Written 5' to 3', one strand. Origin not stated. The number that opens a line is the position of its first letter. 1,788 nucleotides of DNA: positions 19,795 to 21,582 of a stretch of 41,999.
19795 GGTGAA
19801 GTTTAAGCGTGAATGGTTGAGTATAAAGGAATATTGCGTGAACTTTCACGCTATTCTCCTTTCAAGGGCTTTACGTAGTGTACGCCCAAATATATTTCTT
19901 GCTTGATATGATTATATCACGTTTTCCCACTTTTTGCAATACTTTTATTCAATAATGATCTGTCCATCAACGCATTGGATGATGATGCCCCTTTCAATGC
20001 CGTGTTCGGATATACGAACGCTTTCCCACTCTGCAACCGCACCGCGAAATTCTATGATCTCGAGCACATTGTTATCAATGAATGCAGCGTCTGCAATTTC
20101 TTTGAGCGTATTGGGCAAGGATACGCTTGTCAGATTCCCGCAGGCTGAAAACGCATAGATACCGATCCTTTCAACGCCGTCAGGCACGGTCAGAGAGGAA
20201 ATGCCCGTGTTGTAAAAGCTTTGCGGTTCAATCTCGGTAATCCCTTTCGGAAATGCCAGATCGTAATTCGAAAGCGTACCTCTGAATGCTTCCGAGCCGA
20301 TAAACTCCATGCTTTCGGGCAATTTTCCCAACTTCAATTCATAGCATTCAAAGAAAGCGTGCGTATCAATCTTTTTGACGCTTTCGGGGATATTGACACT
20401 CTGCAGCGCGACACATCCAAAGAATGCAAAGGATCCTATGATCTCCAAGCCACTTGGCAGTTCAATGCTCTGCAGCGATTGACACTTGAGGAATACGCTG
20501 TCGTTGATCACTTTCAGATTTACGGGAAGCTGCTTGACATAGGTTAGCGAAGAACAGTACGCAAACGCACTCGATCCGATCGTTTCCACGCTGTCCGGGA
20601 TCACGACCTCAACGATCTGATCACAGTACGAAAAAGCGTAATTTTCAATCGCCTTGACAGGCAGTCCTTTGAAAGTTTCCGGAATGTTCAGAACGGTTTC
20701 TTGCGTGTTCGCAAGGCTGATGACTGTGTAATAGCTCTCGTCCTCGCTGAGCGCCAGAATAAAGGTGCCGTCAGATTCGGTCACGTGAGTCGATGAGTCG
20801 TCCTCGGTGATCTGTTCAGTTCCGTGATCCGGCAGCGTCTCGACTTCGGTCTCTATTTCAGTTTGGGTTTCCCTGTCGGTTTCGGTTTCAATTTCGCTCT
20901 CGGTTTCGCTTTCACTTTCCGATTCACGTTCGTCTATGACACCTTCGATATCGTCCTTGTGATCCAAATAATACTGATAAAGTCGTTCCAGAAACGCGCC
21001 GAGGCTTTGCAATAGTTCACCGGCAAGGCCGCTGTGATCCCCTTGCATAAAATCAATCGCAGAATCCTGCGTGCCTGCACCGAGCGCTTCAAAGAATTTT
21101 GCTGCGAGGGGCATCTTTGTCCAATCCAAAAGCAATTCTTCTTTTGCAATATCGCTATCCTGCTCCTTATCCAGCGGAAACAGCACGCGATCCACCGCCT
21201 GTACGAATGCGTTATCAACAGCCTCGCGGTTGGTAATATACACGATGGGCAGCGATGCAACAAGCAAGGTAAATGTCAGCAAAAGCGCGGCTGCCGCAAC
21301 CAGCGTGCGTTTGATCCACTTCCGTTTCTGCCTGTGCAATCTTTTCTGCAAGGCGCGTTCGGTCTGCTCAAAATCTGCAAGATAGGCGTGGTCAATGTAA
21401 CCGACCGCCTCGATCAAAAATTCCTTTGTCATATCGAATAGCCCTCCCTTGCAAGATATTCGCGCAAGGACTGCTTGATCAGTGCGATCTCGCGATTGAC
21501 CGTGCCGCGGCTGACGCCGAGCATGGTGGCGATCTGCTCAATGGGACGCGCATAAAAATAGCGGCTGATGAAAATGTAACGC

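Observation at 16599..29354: Tandem array of five paralogous ECF-like sigma factor / LRR-ectodomain membrane protein modules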

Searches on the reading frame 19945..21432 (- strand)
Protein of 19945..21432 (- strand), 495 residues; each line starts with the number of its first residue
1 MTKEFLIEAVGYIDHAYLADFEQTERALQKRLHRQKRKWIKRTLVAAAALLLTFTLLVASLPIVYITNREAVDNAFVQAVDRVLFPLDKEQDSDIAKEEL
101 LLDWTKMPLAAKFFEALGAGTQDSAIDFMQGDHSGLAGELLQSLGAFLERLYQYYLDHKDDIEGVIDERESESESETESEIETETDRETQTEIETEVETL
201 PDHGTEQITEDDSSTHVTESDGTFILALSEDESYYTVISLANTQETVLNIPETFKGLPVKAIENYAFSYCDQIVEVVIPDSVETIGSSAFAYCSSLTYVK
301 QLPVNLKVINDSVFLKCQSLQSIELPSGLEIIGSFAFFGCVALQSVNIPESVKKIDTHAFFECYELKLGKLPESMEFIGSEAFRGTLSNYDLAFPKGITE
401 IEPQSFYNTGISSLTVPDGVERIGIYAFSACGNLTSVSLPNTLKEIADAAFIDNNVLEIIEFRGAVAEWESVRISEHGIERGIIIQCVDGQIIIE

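Call 3: search_protein_families(library=pfam, proteins=[window:19945-21432:-], max_evalue=0.01)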
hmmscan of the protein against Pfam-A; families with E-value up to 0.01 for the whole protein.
window:19945-21432:- (495 aa): 3 families
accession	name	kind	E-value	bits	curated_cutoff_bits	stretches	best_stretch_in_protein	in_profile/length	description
PF13306.12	LRR_5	-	1.4e-50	170.9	27.7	2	259-366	22-126/127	BspA type Leucine rich repeat region (6 copies)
PF13855.12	LRR_8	-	0.0069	16.6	27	0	305-347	12-55/61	Leucine rich repeat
PF06390.17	NESP55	-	0.007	16.5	35.4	0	168-230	111-172/261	Neuroendocrine-specific golgi protein P55 (NESP55)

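Call 4: search_protein_families(library=ncbifam, proteins=[window:19945-21432:-], max_evalue=0.01)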
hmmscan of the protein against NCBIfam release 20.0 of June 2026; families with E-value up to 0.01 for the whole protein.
window:19945-21432:- (495 aa): 2 families
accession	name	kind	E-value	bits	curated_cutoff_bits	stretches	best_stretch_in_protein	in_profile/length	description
NF047961.1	adhesin_HupY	equivalog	1.9e-20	72.6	1250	3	319-406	187-273/978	leucine-rich repeat adhesin HupY/LrrG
NF045861.1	glide_Gli349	exception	1.7e-05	21.7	1750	1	398-452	2688-2742/3169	gliding machinery surface structure protein Gli349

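Call 15: find_encoding_contigs(protein=window:19945-21432:-, flank=10000, max_places=6)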
Protein window:19945-21432:- (495 aa): no gene with exactly this product is on record in the collection.

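Call 79: list_cluster_members(proteins=[window:19945-21432:-, window:21429-22010:-, window:22145-24406:-, window:16599-18176:-, P0171, P0177])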
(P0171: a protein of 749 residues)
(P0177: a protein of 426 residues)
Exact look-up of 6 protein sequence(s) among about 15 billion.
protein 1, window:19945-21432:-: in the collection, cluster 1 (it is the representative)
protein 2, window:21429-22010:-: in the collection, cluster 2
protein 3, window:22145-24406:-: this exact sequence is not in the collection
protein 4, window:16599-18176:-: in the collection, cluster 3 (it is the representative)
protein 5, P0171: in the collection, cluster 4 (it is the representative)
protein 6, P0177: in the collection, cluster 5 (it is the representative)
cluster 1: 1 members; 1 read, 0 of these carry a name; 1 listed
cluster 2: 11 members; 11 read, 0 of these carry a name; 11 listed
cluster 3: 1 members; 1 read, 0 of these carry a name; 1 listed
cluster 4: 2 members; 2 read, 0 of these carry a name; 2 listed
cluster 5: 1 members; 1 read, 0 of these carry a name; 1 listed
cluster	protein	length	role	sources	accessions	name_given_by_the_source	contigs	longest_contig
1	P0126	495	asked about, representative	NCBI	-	-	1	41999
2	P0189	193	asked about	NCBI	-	-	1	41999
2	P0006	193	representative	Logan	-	-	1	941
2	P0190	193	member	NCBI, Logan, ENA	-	-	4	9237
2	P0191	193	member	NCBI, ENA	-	-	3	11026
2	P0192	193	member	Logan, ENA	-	-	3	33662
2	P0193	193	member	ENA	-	-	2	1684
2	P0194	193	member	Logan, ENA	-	-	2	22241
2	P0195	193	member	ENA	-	-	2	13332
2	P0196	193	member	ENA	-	-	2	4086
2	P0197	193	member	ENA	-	-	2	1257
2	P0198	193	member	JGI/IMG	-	-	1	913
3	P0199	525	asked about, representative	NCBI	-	-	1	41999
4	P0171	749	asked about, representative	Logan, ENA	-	-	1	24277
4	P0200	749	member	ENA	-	-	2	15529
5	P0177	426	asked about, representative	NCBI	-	-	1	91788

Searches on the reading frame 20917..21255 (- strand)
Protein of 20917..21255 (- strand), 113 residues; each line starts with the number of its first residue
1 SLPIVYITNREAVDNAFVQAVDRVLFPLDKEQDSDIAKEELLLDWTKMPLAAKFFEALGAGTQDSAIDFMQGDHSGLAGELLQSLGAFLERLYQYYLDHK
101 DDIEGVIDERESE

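Call 63: predict_structure(alignment_id=A7)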
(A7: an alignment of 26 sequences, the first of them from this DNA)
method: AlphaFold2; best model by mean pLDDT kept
length: 113 residues; sequences in the alignment: 26
mean_pLDDT: 69.4   pTM: 0.58
mean pLDDT of the five models: 69.4, 63.8, 62.9, 62.3, 60.0
residues with pLDDT >= 90: 0; 70-90: 66; 50-70: 33; < 50: 14
segments of 3 or more residues with pLDDT < 50: 104-113
pLDDT, mean of each block of 10 residues (from residue 1): 52 60 72 52 73 83 81 79 83 84 51 47
secondary structure, 60 per line:
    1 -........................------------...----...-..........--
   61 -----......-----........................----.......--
elements in order: H2-25 H49-58 H66-71 H77-100 H105-111

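Call 70: fold_search(model_id=the predicted structure, library=pdb)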
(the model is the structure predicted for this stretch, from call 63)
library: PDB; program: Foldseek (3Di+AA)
matches with E <= 10: 59; with E <= 0.001: 0
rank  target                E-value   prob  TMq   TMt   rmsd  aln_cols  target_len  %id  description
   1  7eh5_A                2.3e+00  0.06  0.19  0.04  22.6       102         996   16  Cryo-EM structure of SARS-CoV-2 S-D614G variant in complex with neutralizing antibodies, RBD-chAb15 and RBD-chAb45 (released 2021-09-01)
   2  9cb0_A                2.6e+00  0.06  0.20  0.04  23.1       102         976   14  SARS-CoV-2 S protein - Accum modified (released 2025-07-23)
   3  7fet_A                2.8e+00  0.06  0.20  0.04  22.2       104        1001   16  SARS-CoV-2 B.1.1.7 Spike Glycoprotein trimer (released 2021-12-15)
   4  8h13_A                3.2e+00  0.06  0.20  0.04  22.4       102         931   14  Structure of SARS-CoV-1 Spike Protein with Engineered x2 Disulfide (G400C and V969C), Closed Conformation (released 2022-10-19)
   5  7r4q_B                3.4e+00  0.06  0.20  0.04  21.9       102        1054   14  The SARS-CoV-2 spike in complex with the 1.29 neutralizing nanobody (released 2022-06-08)
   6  7mtc_B                4.1e+00  0.04  0.20  0.04  22.6       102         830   14  Structure of freshly purified SARS-CoV-2 S2P spike at pH 7.4 (released 2021-09-15)
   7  7y7j_A                4.9e+00  0.04  0.20  0.04  22.3       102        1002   16  SARS-CoV-2 S trimer in complex with 1F Fab (released 2023-02-22)
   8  9cb0_B                4.9e+00  0.04  0.19  0.04  23.2       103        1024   16  SARS-CoV-2 S protein - Accum modified (released 2025-07-23)
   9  8thf_A                5.2e+00  0.04  0.19  0.04  22.5       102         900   16  SARS-CoV-2 BA.1 S-6P-no-RBD (released 2024-07-17)
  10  7eb5_C                5.2e+00  0.04  0.19  0.04  22.6       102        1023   16  Cryo-EM structure of SARS-CoV-2 Spike D614G variant, two RBD-up conformation 2 (released 2021-06-23)
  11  7yve_A                5.2e+00  0.04  0.21  0.04  22.3        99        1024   16  Omicron BA.4/5 SARS-CoV-2 S in complex with TH027 Fab (released 2023-06-28)
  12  7epx_B                5.5e+00  0.03  0.19  0.04  22.9       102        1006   16  S protein of SARS-CoV-2 in complex with GW01 (released 2022-05-18)
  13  8hld_B                5.5e+00  0.03  0.19  0.03  22.9       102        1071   16  S protein of SARS-CoV-2 in complex with 26434 (released 2024-06-05)
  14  2mpk_MODEL_1_A        5.9e+00  0.04  0.21  0.28   8.3        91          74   20  Characterization and structure of the MIT1 domain of a chitin synthase from the Oomycete Saprolegnia monoica (released 2015-05-27)
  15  8h11_A                5.9e+00  0.03  0.20  0.04  22.6       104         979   14  Structure of SARS-CoV-1 Spike Protein with Engineered x1 Disulfide (S370C and D967C), Closed Conformation (released 2022-11-09)
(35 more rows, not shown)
